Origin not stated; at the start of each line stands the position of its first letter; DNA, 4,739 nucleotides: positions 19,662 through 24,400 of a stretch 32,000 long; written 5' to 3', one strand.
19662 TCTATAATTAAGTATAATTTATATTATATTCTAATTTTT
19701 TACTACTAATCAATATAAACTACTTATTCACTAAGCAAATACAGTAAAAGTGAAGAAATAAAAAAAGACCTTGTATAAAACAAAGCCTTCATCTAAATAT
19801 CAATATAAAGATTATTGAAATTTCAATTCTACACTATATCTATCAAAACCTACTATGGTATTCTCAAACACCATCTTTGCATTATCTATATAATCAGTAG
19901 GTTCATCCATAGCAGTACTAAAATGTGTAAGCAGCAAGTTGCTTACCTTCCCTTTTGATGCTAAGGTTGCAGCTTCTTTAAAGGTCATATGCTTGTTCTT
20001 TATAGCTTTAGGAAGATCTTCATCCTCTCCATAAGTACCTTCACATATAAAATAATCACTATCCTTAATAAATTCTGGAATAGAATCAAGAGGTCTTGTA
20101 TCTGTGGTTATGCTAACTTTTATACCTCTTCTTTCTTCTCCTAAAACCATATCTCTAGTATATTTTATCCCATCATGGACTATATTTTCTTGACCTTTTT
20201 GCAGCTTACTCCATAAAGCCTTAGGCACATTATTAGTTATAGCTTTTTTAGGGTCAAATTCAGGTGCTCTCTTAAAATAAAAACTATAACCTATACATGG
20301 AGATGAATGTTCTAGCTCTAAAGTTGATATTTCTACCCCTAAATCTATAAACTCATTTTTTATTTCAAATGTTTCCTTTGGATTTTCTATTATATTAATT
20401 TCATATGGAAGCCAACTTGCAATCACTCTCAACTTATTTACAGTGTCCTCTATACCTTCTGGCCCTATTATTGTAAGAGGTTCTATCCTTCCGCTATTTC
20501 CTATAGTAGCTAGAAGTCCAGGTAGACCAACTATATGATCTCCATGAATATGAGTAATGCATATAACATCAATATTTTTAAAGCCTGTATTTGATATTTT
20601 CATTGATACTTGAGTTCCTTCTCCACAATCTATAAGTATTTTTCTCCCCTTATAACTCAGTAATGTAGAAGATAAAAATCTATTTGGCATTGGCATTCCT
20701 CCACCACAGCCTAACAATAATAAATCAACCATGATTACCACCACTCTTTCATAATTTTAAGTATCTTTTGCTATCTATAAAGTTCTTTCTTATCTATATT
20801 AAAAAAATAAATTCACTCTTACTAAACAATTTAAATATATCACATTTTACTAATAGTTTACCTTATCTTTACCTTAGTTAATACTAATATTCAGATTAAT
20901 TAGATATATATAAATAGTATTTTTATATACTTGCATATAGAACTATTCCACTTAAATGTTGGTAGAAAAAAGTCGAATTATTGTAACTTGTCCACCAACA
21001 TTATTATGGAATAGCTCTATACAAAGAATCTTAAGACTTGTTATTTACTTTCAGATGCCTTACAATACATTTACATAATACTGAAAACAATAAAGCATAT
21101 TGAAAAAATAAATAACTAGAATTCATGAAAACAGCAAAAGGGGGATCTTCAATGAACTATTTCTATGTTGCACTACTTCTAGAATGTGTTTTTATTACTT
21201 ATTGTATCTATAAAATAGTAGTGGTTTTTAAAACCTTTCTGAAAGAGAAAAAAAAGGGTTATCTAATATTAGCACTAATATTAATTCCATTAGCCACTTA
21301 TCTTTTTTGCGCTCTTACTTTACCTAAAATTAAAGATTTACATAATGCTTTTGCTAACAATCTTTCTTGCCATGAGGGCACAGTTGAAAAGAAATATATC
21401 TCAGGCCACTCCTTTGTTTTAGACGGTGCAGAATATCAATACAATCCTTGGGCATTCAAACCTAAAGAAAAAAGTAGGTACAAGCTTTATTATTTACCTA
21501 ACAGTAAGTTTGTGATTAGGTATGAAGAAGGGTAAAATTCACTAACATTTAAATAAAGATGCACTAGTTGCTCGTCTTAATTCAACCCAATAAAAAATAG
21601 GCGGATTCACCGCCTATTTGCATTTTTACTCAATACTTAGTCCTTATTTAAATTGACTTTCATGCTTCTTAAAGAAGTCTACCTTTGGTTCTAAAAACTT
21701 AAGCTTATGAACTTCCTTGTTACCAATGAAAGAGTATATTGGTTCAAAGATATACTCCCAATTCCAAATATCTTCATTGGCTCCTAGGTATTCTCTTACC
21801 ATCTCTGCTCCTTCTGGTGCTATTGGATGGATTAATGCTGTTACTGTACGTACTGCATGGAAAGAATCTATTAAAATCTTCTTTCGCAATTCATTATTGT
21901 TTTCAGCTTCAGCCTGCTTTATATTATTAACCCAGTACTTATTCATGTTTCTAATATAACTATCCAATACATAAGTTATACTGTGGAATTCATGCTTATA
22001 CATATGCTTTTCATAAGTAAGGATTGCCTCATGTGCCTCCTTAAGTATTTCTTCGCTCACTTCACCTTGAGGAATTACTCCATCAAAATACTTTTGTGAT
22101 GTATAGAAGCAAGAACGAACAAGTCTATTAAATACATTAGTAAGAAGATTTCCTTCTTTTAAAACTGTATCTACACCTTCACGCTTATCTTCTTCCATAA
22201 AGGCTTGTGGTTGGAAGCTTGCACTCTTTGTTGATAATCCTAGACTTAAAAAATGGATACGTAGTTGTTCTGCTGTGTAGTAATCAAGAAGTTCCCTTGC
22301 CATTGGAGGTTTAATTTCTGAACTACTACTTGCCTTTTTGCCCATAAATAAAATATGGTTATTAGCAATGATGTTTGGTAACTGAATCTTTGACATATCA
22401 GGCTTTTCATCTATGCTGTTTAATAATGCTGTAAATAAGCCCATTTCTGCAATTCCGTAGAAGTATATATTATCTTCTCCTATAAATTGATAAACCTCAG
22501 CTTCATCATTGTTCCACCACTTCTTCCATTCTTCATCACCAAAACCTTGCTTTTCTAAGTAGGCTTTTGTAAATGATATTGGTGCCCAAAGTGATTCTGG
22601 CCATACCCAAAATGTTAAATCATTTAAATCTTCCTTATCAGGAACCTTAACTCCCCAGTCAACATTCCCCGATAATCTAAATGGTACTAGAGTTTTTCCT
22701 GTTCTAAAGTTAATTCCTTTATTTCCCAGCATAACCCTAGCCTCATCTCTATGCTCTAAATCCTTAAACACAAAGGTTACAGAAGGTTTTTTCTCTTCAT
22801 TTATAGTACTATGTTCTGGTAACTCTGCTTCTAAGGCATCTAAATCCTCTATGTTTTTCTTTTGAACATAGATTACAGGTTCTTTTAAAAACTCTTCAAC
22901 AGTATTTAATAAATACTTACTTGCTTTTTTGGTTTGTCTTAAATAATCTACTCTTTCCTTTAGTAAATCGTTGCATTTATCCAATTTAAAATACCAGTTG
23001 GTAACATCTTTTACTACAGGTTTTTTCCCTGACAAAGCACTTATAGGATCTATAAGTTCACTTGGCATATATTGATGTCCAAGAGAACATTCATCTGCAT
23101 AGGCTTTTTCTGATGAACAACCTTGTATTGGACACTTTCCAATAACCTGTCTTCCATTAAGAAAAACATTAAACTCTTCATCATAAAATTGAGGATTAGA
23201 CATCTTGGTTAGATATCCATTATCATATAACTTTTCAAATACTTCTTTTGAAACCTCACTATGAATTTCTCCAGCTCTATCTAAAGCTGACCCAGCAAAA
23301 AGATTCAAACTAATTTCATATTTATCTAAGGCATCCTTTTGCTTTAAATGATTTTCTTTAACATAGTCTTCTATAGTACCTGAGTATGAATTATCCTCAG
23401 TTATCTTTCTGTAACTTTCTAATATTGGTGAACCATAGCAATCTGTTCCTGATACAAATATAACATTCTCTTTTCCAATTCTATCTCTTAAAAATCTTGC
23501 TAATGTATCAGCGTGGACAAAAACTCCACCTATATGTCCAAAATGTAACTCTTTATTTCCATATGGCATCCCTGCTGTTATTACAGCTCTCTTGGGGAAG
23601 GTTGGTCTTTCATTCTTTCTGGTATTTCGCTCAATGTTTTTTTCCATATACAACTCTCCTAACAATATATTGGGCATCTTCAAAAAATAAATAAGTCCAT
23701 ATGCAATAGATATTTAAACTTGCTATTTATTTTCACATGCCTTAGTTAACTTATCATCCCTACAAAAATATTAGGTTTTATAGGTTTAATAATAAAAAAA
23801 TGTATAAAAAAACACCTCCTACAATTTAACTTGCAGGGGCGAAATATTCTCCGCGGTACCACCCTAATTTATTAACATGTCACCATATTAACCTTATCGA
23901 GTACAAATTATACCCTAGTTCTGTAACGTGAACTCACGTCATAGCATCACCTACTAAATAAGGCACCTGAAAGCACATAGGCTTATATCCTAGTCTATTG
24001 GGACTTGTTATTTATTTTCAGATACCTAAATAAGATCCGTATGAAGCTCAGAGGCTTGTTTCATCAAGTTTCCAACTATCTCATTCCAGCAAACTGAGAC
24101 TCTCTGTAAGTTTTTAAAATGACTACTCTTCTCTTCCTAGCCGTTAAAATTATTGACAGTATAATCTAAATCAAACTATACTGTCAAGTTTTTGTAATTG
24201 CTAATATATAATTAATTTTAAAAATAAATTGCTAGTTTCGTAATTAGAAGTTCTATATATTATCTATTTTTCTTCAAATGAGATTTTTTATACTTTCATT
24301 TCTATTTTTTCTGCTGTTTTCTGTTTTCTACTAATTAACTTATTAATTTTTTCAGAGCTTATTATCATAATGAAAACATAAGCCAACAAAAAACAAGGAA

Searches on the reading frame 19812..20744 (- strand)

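Call 24: search_protein_families(library=pfam, proteins=[window:19812-20744:-])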
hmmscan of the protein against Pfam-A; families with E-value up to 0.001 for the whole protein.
window:19812-20744:- (310 aa): 3 families
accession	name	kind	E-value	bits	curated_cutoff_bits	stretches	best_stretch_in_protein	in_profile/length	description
PF12706.13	Lactamase_B_2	-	3.8e-15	56.5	27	1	34-153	1-128/200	Beta-lactamase superfamily domain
PF00753.33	Lactamase_B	-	4.8e-11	43.4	22.7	1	25-115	7-97/196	Metallo-beta-lactamase superfamily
PF23023.1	Anti-Pycsar_Apyc1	-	0.0001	22.3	50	1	21-74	16-70/250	Anti-Pycsar protein Apyc1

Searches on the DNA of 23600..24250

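Call 16: search_rna_families(source=window, start=23600, end=24250, threshold=evalue, max_evalue=1, show_alignments=1)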
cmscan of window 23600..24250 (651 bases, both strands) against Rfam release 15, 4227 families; matches with E-value up to 1: 4.
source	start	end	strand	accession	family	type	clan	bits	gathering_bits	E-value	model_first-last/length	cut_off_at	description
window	23832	24147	-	RF00230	T-box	Cis-reg; leader;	-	102.2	93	2.1e-23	1-219/219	no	T-box leader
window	23783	23836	-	RF02108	DLEU2_4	Gene; lncRNA;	-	29.4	40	0.00068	1-58/58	no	Deleted in lymphocytic leukemia 2 conserved region 4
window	24115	24199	-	RF02319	TtnuHACA12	Gene; snRNA; snoRNA; HACA-box;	-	23.7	80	0.52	1-131/131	no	Tetrahymena snoRNA TtnuHACA12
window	24152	24186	-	RF03523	mir-4703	Gene; miRNA;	-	22.7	88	0.044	1-61/61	no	mir-4703 microRNA precursor family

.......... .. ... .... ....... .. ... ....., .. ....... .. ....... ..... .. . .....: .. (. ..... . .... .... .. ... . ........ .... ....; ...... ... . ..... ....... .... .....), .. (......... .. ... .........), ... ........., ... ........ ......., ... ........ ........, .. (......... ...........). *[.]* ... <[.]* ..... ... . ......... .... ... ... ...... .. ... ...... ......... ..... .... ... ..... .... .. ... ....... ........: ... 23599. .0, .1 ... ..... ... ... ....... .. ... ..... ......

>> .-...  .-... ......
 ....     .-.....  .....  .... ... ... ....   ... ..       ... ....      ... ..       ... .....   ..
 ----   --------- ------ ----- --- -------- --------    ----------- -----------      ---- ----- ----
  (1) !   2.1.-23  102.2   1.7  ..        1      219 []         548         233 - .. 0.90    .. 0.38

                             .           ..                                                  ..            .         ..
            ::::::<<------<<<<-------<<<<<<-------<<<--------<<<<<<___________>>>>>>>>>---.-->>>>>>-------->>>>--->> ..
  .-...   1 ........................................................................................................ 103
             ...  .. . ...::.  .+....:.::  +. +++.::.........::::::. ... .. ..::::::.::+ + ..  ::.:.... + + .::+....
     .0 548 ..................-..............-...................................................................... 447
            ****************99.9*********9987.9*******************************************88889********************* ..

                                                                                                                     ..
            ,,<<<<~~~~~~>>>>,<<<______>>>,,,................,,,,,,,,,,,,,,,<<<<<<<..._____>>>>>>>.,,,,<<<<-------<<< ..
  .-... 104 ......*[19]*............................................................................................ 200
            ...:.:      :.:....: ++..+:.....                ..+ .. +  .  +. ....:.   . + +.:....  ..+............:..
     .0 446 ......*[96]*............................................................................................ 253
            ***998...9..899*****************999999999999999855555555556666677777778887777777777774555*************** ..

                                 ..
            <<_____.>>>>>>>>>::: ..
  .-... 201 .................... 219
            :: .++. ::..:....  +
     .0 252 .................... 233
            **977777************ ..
